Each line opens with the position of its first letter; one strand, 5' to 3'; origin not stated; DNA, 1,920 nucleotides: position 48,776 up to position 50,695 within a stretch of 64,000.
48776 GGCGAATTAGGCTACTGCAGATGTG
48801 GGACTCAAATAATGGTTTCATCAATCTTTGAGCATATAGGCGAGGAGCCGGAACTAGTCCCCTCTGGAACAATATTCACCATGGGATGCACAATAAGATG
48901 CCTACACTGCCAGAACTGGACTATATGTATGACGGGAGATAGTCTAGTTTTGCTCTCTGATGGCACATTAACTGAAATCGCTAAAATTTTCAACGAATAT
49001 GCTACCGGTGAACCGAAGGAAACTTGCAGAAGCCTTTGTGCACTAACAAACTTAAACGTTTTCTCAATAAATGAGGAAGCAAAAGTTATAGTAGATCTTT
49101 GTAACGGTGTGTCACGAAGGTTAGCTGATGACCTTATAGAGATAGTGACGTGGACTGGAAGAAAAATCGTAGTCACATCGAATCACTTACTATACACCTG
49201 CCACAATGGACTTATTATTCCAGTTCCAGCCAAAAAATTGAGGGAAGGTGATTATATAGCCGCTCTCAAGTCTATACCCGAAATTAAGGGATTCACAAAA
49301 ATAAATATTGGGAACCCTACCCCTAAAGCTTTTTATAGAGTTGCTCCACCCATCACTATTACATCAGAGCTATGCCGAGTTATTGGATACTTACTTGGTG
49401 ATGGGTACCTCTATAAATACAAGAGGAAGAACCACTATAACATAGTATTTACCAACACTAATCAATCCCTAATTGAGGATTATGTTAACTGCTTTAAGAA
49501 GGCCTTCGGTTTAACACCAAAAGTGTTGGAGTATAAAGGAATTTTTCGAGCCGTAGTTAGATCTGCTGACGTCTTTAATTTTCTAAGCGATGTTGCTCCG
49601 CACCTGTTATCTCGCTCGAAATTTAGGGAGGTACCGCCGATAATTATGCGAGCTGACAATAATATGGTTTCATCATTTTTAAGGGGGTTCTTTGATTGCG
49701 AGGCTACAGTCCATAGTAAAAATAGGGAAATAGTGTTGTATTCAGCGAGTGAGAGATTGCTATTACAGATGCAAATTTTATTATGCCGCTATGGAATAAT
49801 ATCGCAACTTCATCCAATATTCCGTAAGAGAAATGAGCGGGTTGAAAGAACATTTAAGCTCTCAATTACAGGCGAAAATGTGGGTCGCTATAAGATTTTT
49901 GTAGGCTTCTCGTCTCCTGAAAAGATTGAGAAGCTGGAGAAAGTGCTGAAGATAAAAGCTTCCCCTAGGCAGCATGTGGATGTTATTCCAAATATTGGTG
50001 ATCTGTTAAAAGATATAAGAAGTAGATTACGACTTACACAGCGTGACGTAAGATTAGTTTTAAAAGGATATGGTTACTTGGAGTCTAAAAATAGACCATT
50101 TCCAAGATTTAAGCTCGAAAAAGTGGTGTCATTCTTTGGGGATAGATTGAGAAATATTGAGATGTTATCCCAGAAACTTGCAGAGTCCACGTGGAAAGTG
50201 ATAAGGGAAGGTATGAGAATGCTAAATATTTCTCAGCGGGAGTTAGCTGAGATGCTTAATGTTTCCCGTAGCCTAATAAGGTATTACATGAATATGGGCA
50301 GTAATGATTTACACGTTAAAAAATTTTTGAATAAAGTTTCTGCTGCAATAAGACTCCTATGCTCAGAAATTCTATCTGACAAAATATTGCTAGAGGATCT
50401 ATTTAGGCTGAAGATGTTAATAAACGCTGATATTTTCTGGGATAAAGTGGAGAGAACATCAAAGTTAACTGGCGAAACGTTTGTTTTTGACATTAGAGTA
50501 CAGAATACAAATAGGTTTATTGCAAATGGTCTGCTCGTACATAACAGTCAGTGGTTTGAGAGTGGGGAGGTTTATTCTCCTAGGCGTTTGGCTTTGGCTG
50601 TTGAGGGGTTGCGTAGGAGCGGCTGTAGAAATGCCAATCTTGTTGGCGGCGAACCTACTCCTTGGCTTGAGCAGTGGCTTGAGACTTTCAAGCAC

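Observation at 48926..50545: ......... intein inserted next to the Fe-S cluster motif of a PflX-like radical SAM enzyme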

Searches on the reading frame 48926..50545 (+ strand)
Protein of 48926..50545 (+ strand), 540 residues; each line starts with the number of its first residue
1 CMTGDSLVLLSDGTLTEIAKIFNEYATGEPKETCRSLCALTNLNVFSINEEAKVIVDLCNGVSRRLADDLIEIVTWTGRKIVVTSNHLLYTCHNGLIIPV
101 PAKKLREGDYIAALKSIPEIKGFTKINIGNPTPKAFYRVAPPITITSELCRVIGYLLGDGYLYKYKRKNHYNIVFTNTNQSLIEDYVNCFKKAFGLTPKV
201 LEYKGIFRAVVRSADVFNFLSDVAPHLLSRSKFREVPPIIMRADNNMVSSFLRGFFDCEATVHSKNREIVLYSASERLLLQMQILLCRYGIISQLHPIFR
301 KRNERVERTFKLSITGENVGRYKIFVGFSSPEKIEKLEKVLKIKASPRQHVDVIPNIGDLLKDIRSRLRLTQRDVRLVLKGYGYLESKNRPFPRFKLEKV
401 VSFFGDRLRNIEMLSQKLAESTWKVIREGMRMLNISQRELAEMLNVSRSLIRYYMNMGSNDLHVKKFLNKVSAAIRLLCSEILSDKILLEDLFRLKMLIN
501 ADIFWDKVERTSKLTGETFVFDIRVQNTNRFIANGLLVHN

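Call 3: search_protein_families(library=pfam, proteins=[window:48926-50545:+], max_evalue=0.01)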
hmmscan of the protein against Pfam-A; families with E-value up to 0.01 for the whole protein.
window:48926-50545:+ (540 aa): 6 families
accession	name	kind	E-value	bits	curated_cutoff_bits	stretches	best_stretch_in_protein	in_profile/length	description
PF14528.11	LAGLIDADG_3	-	8.6e-20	71.2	22.5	2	248-320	3-75/82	LAGLIDADG-like domain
PF14890.11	Intein_splicing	-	1.5e-18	67.5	35.8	1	43-540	21-155/155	Intein splicing domain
PF01381.28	HTH_3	-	3.7e-05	24.1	23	1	426-456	1-31/55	Helix-turn-helix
PF13412.12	HTH_24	-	0.00051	20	21.9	1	435-456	18-39/48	Winged helix-turn-helix DNA-binding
PF03161.18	LAGLIDADG_2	-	0.0012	19.2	25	0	152-222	4-81/168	LAGLIDADG DNA endonuclease family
PF13560.12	HTH_31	-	0.0074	17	27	0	434-456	14-36/64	Helix-turn-helix domain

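Call 4: search_protein_families(library=ncbifam, proteins=[window:48926-50545:+], max_evalue=0.01)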
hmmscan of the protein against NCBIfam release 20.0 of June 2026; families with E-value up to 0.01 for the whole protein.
window:48926-50545:+ (540 aa): 17 families
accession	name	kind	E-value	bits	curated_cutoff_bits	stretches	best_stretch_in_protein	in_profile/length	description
NF011491.0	PRK14898.1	equivalog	2.7e-33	115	783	1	38-376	118-459/860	DNA-directed RNA polymerase subunit A''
NF003159.0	PRK04132.1-4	equivalog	4.9e-30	104.2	999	2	1-376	60-378/852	replication factor C small subunit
NF003157.0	PRK04132.1-2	equivalog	2.9e-27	95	1103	2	1-371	50-383/864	replication factor C small subunit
NF011418.0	PRK14845.1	equivalog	5.2e-24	84.1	756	1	1-540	24-474/1049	translation initiation factor IF-2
NF011287.0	PRK14698.1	equivalog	1.7e-19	69.4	1238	1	1-296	241-534/1017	V-type ATP synthase subunit A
NF005852.0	PRK07773.1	equivalog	7.9e-18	64.1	780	2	229-366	593-735/886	replicative DNA helicase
NF011303.0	PRK14715.1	equivalog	8e-16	56.3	1585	1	148-294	1119-1261/1627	DNA-directed DNA polymerase II large subunit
NF045703.1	rSAM_Tes_intein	exception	2.8e-13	48.6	1700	2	138-345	360-562/1040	tetraether lipid synthase Tes, intein-containing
NF003158.0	PRK04132.1-3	equivalog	1.5e-12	45.5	1750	1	1-342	62-342/1437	replication factor C small subunit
NF006207.0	PRK08332.1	equivalog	5.1e-12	43.9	2400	1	145-296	1001-1144/1684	vitamin B12-dependent ribonucleotide reductase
TIGR01445.1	intein_Nterm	domain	5.7e-11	43.3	24.5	1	1-91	1-83/83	intein N-terminal splicing region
NF038162.1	RtcB_rel_intein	exception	3.1e-07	28.8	1150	0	41-112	121-188/961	intein-containing RtcB family protein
NF038098.1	GyrA_w_intein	exception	3.3e-07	28.6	1850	1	172-367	256-453/1232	intein-containing DNA gyrase subunit A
NF011302.0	PRK14714.1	equivalog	2.9e-05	21.8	1791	1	41-125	979-1064/1350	DNA-directed DNA polymerase II large subunit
TIGR03070.1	couple_hipB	subfamily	0.00038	20.4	71.65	0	356-375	2-21/58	type II toxin-antitoxin system Y4mF family antitoxin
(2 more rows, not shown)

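Call 9: search_solved_structures(query=window:48926-50545:+, max_evalue=0.001, show_alignments=2)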
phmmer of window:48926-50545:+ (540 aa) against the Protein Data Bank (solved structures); distinct sequences matched with E-value up to 0.001: 9.
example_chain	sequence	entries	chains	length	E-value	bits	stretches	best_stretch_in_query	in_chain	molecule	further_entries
7qsu_A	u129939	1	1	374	2.6e-19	72.6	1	3-347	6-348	V-ATPase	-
7qss_A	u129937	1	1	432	1.3e-18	70.3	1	3-317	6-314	V-type ATP synthase alpha chain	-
2cw7_A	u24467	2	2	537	3.4e-11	45.8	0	137-291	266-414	Endonuclease PI-PkoII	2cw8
7qst_A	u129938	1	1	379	6.1e-09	38.4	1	3-298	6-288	V-type ATP synthase subunit A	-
5o9i_A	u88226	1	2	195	1.9e-08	36.7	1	45-125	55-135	Transcription initiation factor IIB,Transcription initiation factor IIB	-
5o9j_A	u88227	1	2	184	9.8e-07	31.1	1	37-120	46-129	Transcription initiation factor IIB,Transcription initiation factor IIB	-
6rpq_A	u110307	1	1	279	1.1e-06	30.9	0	500-540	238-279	Ubiquitin-like protein SMT3,1108aa long hypothetical cell division control protein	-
4o1r_A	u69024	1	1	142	9.4e-05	24.6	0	495-540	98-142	Replicative DNA helicase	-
1dq3_A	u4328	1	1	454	0.00031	22.8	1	157-342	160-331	ENDONUCLEASE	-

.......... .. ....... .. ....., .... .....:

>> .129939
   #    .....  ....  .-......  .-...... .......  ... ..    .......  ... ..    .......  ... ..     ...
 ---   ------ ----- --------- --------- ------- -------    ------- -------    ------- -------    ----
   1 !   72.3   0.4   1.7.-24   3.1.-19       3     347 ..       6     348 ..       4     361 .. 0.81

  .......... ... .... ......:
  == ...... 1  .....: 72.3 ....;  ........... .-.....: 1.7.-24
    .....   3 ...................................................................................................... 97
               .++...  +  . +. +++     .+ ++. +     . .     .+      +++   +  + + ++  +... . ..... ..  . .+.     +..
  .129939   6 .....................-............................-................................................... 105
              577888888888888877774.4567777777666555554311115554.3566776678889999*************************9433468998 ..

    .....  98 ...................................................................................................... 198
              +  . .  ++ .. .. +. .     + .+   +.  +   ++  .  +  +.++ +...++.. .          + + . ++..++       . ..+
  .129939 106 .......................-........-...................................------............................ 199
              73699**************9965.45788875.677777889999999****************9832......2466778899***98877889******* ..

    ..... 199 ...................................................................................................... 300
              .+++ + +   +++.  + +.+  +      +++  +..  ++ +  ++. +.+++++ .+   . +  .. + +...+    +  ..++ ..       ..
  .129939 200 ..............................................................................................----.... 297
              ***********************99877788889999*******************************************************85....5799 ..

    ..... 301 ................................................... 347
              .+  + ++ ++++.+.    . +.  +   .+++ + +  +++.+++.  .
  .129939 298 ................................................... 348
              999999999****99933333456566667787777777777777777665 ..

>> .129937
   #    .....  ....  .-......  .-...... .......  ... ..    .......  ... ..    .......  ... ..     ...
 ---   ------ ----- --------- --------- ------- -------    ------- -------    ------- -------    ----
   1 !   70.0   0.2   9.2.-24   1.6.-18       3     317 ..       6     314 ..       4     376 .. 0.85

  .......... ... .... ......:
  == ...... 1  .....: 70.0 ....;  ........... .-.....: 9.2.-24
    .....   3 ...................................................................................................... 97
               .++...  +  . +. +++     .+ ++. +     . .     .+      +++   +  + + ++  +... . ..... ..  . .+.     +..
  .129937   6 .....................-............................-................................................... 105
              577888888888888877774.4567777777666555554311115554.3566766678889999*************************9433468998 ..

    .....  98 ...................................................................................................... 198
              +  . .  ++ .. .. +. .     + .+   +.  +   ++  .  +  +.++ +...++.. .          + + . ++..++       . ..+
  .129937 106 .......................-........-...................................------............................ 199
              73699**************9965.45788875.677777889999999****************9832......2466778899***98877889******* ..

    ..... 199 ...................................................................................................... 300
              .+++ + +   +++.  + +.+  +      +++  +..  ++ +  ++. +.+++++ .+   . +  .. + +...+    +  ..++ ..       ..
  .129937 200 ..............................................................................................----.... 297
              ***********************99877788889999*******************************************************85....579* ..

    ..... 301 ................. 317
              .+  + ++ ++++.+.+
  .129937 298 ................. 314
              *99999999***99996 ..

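Call 22: find_related_loci(query=A2, collection=genome_contigs, flank=3000)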
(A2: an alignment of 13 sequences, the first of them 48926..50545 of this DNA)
Query A2 (540 aa) in genome_contigs; peptide patterns used: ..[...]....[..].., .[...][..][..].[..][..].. (x = any residue, [..] = any of these).
245 stretches matched a pattern; 198 encode a relative of the query (tblastn E <= 1e-3); the best 80 are kept; 79 distinct loci.
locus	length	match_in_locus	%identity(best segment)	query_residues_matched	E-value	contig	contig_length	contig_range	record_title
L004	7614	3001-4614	90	1-540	0e+0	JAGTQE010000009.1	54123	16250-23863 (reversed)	MAG: Candidatus Bathyarchaeota archaeon isolate JZ_bin_36.2 JZ_bin_36.2_NODE_9, whole genome shotgun sequence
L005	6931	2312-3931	86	1-540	0e+0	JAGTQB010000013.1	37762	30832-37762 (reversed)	MAG: Candidatus Bathyarchaeota archaeon isolate JZ_bin_23 JZ_bin_23_NODE_13, whole genome shotgun sequence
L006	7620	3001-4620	81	1-540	0e+0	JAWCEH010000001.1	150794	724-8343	MAG: Candidatus Bathyarchaeia archaeon isolate JZ-1_201912_bins_83 JZ-1_201912_bins_83_scaffold_1, whole genome shotgun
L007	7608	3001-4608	61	1-540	0e+0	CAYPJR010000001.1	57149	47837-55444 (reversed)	MAG TPA_asm: uncultured Candidatus Bathyarchaeia archaeon isolate SRP104967_co1_31 genome assembly, contig: NODE_141_len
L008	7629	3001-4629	48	1-540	2e-166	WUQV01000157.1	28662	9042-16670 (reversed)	MAG: Candidatus Bathyarchaeota archaeon isolate ILS 300 k141_230973, whole genome shotgun sequence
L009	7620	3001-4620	81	1-540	0e+0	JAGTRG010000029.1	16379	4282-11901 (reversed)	MAG: Candidatus Bathyarchaeota archaeon isolate JZ-2_2_bin_4.3.1 JZ-2_2_bin_4.3.1_NODE_29, whole genome shotgun sequence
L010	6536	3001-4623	43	1-540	1e-139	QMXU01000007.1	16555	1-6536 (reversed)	MAG: Candidatus Hecatellales archaeon isolate B35_G15 B35_Guay15_scaffold_00555, whole genome shotgun sequence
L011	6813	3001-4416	29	1-540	5e-57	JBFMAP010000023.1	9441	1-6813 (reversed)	MAG: Candidatus Micrarchaeota archaeon isolate MAG141 MAG141_23, whole genome shotgun sequence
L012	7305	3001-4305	32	1-428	2e-56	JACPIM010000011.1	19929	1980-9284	MAG: Candidatus Woesearchaeota archaeon isolate NC_groundwater_440_Ag_B-0.1um_30_18 GD18-4_B1_scaffold_557599, whole gen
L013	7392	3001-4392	32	1-540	2e-53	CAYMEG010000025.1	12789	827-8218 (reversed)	MAG TPA_asm: uncultured archaeon isolate binchicken_co409_32 genome assembly, contig: NODE_553_length_12789_cov_67.99254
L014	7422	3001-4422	28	1-540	1e-52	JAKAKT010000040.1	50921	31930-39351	MAG: Candidatus Micrarchaeota archaeon isolate WY4.bin88 NODE_741_length_50921_cov_2.368370, whole genome shotgun sequen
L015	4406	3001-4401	31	1-540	2e-50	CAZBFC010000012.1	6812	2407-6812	MAG TPA_asm: uncultured archaeon isolate binchicken_co219_101 genome assembly, contig: k141_895451, whole genome shotgun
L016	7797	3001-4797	33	1-540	3e-50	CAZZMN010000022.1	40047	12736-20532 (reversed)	MAG TPA_asm: uncultured archaeon isolate binchicken_co25_50 genome assembly, contig: k141_155716, whole genome shotgun s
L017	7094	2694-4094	33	1-540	4e-50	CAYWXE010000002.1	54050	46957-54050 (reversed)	MAG TPA_asm: uncultured archaeon isolate SRP141552_co1_136 genome assembly, contig: NODE_185_length_54050_cov_35.871377,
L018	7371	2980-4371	32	1-540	3e-49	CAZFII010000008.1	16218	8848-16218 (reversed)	MAG TPA_asm: uncultured archaeon isolate binchicken_co357_45 genome assembly, contig: NODE_1497_length_16218_cov_5.85256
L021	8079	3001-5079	27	1-540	2e-45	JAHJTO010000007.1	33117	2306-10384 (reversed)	MAG: Nanoarchaeota archaeon isolate OS_PC_MetaG.mb.56 OS_PC_MetaG.mb.56_k141_50943, whole genome shotgun sequence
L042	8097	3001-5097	26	1-540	5e-29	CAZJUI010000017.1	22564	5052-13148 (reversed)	MAG TPA_asm: Candidatus Woesearchaeota archaeon isolate binchicken_co38_527 genome assembly, contig: NODE_4789_length_22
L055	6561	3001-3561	28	351-540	3e-22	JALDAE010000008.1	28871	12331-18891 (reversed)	MAG: Candidatus Nanoanaerosalina halalkaliphila isolate NHA20 k141_274048_length_28871_cov_10.0000, whole genome shotgun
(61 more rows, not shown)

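Call 32: predict_structure(alignment_id=A2)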
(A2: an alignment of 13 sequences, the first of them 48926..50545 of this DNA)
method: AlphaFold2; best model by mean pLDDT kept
length: 540 residues; sequences in the alignment: 13
mean_pLDDT: 87.1   pTM: 0.85
mean pLDDT of the five models: 87.1, 81.6, 79.0, 78.5, 71.9
residues with pLDDT >= 90: 312; 70-90: 183; 50-70: 28; < 50: 17
segments of 3 or more residues with pLDDT < 50: 124-137
pLDDT, mean of each block of 10 residues (from residue 1): 87 87 82 88 85 87 91 91 91 90 94 89 50 46 79 95 79 93 96 93 94 89 85 88 92 96 88 93 94 90 79 89 94 92 63 89 95 88 79 89 96 94 91 93 93 83 89 96 97 94 93 92 69 65
secondary structure, 60 per line:
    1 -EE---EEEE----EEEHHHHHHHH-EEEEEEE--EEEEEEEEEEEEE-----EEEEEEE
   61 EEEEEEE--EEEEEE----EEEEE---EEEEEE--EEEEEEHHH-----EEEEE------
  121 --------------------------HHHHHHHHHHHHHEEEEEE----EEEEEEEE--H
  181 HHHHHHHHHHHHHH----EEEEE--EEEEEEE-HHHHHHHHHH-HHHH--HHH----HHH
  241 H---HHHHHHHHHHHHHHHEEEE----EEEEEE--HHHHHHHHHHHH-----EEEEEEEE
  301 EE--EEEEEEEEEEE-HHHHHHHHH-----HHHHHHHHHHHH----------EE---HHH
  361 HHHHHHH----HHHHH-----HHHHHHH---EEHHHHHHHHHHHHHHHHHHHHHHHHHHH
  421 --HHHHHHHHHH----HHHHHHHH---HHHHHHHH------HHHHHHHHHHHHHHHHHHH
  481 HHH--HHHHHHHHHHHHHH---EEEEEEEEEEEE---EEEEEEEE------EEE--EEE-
elements in order: E7-10 E15-17 H18-25 E27-33 E36-48 E54-67 E70-75 E80-84 E88-93 E96-101 E110-114 H147-159 E160-165 E170-177 H180-194 E199-203 E206-212 H214-223 H225-228 H238-241 H245-259 E260-263 E268-273 H276-287 E293-302 E305-315 H317-325 H331-342 H358-367 H372-376 H382-388 H394-420 H423-432 H437-444 H448-455 H462-483 H486-499 E503-514 E518-525 E532-534 E537-539

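Call 35: fold_search(model_id=the predicted structure, library=pdb)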
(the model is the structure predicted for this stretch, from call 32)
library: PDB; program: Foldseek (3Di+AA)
matches with E <= 10: 523; with E <= 0.001: 84
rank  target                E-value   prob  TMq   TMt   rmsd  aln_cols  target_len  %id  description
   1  7qss                  2.1e-25  1.00  0.64  0.79   8.4       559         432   17  Crystal structure of homing endonuclease-associated TliVMA intein (C1A) (released 2022-03-30)
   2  7qsu                  4.1e-23  1.00  0.57  0.83  10.3       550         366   14  Crystal structure of homing endonuclease-associated TliVMA intein (C1A, d333-339) (released 2022-03-30)
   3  1dq3                  4.4e-20  1.00  0.60  0.70   8.4       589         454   17  CRYSTAL STRUCTURE OF AN ARCHAEAL INTEIN-ENCODED HOMING ENDONUCLEASE PI-PFUI (released 2000-07-05)
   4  7qst                  2.1e-17  1.00  0.55  0.79   7.9       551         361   15  Crystal structure of homing endonuclease-associated PhoVMA intein (C1A) (released 2022-03-30)
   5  2cw7                  2.2e-17  1.00  0.60  0.60   7.8       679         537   14  Crystal structure of intein homing endonuclease II (released 2006-04-18)
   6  1vde_B                3.5e-08  1.00  0.40  0.48   6.6       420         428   10  PI-SCEI, A HOMING ENDONUCLEASE WITH PROTEIN SPLICING ACTIVITY (released 1998-04-08)
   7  1ef0_A                4.3e-08  1.00  0.35  0.43  17.6       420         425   10  CRYSTAL STRUCTURE OF PI-SCEI MINIPRECURSOR (released 2000-06-07)
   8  1lws_A                2.8e-07  1.00  0.36  0.44   8.6       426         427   10  Crystal structure of the intein homing endonuclease PI-SceI bound to its recognition sequence (released 2002-09-27)
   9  6rpq                  4.4e-07  1.00  0.20  0.44   1.5       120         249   27  Crystal structure of PhoCDC21-1 intein (released 2019-08-14)
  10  5o9i_A                4.7e-07  1.00  0.20  0.59   2.4       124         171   18  Crystal structure of transcription factor IIB Mvu mini-intein (released 2017-11-01)
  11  1um2_B                5.7e-07  1.00  0.38  0.47   6.9       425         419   10  Crystal Structure of the Vma1-Derived Endonuclease with the Ligated Extein Segment (released 2004-09-22)
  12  1vde_A                6.0e-07  1.00  0.38  0.45   8.2       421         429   10  PI-SCEI, A HOMING ENDONUCLEASE WITH PROTEIN SPLICING ACTIVITY (released 1998-04-08)
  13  2vs7_G                7.3e-07  1.00  0.27  0.74   3.3       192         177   14  The crystal structure of I-DmoI in complex with DNA and Ca (released 2008-11-11)
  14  5o6i_A                7.3e-07  1.00  0.28  0.70   3.9       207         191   15  Structures and dynamics of mesophilic variants from the homing endonuclease I-DmoI (released 2017-12-06)
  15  5o9i_B                8.0e-07  1.00  0.21  0.62   2.2       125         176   19  Crystal structure of transcription factor IIB Mvu mini-intein (released 2017-11-01)
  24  4o1s_A                1.6e-06  1.00  0.20  0.61   1.9       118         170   22  Crystal structure of TvoVMA intein (released 2014-03-19)
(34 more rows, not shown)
